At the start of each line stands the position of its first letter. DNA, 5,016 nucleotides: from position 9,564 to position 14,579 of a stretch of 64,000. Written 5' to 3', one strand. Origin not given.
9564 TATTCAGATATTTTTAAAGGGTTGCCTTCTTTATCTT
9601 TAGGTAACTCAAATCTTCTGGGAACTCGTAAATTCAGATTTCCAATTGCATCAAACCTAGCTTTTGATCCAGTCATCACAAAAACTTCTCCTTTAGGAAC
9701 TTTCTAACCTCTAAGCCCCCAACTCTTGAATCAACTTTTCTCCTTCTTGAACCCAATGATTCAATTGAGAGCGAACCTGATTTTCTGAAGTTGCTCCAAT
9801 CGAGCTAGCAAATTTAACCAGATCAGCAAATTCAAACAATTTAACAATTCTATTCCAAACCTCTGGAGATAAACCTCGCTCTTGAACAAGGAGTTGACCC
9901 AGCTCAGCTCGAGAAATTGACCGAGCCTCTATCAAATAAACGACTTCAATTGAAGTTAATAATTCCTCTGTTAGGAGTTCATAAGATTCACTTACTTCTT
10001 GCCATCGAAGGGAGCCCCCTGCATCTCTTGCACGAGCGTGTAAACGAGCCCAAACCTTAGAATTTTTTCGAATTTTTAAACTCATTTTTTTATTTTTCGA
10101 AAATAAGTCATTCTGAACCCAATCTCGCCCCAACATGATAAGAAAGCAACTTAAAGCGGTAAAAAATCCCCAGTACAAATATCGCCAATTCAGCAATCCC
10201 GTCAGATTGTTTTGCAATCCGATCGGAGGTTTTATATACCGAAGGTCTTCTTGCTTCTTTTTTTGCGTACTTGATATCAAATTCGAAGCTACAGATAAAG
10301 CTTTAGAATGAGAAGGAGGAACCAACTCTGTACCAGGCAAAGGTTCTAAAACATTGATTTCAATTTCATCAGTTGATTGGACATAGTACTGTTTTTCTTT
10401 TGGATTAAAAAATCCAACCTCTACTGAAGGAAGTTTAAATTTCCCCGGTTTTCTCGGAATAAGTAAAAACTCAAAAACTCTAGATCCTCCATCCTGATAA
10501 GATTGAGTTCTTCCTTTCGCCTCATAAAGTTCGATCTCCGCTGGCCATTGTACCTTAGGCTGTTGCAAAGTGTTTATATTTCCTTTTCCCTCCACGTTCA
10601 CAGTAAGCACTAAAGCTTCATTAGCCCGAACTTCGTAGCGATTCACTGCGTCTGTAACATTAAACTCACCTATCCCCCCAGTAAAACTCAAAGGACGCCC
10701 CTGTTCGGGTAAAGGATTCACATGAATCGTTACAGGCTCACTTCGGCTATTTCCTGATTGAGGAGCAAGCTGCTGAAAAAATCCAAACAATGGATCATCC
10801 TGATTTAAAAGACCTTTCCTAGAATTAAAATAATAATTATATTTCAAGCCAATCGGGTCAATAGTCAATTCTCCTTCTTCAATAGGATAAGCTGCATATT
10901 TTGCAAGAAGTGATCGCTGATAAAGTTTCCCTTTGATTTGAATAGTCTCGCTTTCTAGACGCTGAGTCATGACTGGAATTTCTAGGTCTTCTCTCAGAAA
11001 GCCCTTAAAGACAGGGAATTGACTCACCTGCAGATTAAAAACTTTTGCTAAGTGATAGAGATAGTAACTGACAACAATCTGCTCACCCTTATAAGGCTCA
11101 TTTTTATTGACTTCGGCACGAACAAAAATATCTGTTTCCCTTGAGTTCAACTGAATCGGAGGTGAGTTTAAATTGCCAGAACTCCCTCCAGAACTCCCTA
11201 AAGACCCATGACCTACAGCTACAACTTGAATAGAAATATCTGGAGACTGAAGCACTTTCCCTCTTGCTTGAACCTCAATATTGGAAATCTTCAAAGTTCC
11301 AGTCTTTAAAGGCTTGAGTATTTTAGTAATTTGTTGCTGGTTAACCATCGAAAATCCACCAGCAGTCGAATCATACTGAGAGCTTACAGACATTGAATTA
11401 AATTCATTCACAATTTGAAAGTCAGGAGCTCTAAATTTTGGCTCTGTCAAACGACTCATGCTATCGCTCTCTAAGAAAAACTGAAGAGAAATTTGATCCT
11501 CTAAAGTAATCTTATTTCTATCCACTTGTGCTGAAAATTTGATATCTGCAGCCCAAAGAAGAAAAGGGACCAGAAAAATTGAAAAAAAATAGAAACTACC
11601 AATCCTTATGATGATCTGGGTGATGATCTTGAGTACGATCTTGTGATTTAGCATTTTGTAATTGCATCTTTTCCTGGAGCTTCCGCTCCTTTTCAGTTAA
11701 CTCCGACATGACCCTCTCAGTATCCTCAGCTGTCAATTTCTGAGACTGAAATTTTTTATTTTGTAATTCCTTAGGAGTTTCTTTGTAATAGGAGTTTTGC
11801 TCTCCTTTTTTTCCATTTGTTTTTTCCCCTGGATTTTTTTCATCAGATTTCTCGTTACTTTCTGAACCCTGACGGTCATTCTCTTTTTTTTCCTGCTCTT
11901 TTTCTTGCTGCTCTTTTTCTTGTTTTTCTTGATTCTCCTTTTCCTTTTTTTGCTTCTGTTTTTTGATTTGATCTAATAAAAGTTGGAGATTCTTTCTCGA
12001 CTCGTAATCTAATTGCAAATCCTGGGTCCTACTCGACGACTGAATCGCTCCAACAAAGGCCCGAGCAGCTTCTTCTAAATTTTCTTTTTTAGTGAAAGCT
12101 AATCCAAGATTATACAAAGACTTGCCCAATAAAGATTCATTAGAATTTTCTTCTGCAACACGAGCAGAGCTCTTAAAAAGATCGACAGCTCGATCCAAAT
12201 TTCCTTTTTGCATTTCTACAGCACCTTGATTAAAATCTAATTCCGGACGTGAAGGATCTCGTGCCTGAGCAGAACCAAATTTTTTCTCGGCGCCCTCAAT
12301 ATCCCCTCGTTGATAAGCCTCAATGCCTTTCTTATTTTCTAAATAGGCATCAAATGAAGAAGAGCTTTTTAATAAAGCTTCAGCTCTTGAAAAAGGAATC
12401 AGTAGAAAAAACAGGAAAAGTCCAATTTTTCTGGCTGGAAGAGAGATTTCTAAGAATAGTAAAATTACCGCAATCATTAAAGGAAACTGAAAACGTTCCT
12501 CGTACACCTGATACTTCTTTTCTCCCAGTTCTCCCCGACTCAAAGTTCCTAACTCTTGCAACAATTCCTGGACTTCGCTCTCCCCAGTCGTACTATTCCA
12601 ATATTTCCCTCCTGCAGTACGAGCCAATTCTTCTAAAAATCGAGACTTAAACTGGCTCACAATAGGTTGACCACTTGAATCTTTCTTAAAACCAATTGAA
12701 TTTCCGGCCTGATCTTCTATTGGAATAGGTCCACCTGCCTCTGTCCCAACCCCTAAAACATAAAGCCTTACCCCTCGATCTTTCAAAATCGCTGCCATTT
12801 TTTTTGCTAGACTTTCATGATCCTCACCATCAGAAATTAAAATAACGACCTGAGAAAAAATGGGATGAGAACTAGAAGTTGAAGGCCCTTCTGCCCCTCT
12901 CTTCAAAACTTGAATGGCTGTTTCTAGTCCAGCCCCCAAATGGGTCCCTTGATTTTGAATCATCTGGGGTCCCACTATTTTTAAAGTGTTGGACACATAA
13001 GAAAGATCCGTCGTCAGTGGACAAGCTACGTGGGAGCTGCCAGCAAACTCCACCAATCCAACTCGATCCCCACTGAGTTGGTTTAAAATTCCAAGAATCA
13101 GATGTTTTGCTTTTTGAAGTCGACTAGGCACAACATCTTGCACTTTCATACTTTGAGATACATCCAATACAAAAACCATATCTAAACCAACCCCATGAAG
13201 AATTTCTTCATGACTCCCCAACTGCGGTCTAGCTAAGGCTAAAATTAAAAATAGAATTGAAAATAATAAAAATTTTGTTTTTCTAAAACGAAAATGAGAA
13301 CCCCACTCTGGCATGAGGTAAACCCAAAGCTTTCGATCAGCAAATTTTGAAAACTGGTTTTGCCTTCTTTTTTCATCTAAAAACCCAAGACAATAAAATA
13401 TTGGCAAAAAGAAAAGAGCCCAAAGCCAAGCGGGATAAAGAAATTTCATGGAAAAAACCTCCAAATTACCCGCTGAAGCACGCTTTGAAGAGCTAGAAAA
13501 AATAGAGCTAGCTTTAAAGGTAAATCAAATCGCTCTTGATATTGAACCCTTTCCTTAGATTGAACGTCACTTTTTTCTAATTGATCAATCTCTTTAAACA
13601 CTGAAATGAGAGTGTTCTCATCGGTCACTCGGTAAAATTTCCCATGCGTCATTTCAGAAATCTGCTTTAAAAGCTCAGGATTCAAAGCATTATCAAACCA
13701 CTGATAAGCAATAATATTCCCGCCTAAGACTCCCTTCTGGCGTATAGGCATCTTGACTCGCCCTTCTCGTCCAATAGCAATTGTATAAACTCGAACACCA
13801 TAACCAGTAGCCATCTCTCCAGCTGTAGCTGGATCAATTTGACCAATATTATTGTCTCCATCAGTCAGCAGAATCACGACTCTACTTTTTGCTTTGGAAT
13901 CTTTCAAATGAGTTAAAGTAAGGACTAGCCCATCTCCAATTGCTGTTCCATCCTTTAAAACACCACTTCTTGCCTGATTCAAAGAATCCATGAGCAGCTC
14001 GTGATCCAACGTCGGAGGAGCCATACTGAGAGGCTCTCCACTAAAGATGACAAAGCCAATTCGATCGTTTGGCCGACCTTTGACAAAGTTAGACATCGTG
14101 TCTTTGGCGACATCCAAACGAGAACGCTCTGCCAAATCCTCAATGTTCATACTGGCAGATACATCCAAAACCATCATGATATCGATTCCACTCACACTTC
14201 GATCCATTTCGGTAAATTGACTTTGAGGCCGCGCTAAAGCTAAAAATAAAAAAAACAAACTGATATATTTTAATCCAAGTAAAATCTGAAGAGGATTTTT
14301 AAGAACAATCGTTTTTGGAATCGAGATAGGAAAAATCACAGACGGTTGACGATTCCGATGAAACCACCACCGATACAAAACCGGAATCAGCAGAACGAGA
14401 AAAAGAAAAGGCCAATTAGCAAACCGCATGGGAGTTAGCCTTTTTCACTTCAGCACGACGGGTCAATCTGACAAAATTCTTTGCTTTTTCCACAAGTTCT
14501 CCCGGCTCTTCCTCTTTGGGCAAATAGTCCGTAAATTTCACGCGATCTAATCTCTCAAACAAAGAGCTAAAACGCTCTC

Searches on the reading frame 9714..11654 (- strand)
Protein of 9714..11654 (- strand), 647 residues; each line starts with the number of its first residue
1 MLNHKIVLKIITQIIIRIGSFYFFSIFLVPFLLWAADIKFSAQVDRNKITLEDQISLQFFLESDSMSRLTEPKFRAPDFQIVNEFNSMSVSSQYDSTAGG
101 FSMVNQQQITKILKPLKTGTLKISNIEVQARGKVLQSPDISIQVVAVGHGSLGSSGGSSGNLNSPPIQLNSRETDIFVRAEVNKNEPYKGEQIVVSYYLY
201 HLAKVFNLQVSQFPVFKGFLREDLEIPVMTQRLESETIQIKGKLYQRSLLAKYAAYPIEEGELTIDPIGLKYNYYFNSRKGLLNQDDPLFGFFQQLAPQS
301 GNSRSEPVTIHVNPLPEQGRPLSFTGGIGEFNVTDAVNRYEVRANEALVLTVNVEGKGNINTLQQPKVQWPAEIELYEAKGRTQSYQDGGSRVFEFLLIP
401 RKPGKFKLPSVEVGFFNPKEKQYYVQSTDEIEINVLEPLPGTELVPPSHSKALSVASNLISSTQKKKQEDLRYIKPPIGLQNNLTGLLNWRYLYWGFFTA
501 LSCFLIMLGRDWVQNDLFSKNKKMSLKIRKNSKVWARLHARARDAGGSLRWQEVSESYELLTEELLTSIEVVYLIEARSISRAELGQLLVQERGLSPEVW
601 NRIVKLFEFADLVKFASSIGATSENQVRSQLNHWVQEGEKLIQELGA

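Call 80: search_protein_families(library=pfam, proteins=[window:9714-11654:-], max_evalue=0.00001)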
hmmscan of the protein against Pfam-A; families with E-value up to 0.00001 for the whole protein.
window:9714-11654:- (647 aa): 2 families
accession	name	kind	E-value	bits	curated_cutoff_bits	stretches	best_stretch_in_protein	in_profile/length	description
PF13584.12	BatD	-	1.4e-30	106.2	24.1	2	337-435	3-92/92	BatD DUF11 like domain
PF12584.13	TRAPPC10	-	7.8e-06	26.2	22.5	0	385-422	85-122/150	Trafficking protein particle complex subunit 10, TRAPPC10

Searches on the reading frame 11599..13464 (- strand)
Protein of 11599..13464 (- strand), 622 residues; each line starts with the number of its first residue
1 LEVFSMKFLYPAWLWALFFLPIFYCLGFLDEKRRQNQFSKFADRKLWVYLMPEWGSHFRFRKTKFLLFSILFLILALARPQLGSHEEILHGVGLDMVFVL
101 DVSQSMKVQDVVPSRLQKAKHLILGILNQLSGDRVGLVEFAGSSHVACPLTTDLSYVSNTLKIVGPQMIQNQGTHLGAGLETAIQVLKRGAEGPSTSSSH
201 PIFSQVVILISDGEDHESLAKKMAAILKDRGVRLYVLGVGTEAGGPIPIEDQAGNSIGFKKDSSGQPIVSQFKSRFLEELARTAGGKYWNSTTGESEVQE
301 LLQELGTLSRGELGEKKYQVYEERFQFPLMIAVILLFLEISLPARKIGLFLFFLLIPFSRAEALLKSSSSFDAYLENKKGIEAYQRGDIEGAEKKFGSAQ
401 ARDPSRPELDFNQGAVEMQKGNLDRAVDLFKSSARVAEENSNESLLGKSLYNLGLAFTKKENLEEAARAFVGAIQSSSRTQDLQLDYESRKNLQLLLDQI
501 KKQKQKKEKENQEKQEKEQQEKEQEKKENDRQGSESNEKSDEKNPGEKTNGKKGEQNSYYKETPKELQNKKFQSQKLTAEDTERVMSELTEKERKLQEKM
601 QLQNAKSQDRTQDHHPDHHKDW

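Call 80: search_protein_families(library=pfam, proteins=[window:11599-13464:-], max_evalue=0.00001)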
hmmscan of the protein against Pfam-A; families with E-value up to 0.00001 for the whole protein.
window:11599-13464:- (622 aa): 7 families
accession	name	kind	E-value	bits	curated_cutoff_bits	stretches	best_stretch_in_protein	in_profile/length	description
PF13519.12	VWA_2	-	1.3e-20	74.5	27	1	96-214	1-107/107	von Willebrand factor type A domain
PF00092.34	VWA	-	1.7e-19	71.1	23.8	1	95-241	1-141/174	von Willebrand factor type A domain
PF13432.12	TPR_16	-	3.4e-09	37.4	32.7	1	378-433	2-57/65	Tetratricopeptide repeat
PF07719.23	TPR_2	-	2.1e-07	31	27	0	448-474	2-28/34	Tetratricopeptide repeat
PF07584.16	BatA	-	1.2e-06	29.3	25.9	1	6-80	1-77/77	Aerotolerance regulator N-terminal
PF00515.34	TPR_1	-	2.1e-06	27.8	27.8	0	448-470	2-24/34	Tetratricopeptide repeat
PF13424.12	TPR_12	-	8.5e-06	26.3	30.1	0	412-470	8-68/77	Tetratricopeptide repeat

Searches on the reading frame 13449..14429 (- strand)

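Call 80: search_protein_families(library=pfam, proteins=[window:13449-14429:-], max_evalue=0.00001)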
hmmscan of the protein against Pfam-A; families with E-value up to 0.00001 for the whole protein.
window:13449-14429:- (327 aa): 2 families
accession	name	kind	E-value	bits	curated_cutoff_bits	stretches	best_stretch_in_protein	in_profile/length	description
PF00092.34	VWA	-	2e-18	67.7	23.8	1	83-279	1-173/174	von Willebrand factor type A domain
PF13519.12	VWA_2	-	1.2e-17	64.9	27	1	84-191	1-106/107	von Willebrand factor type A domain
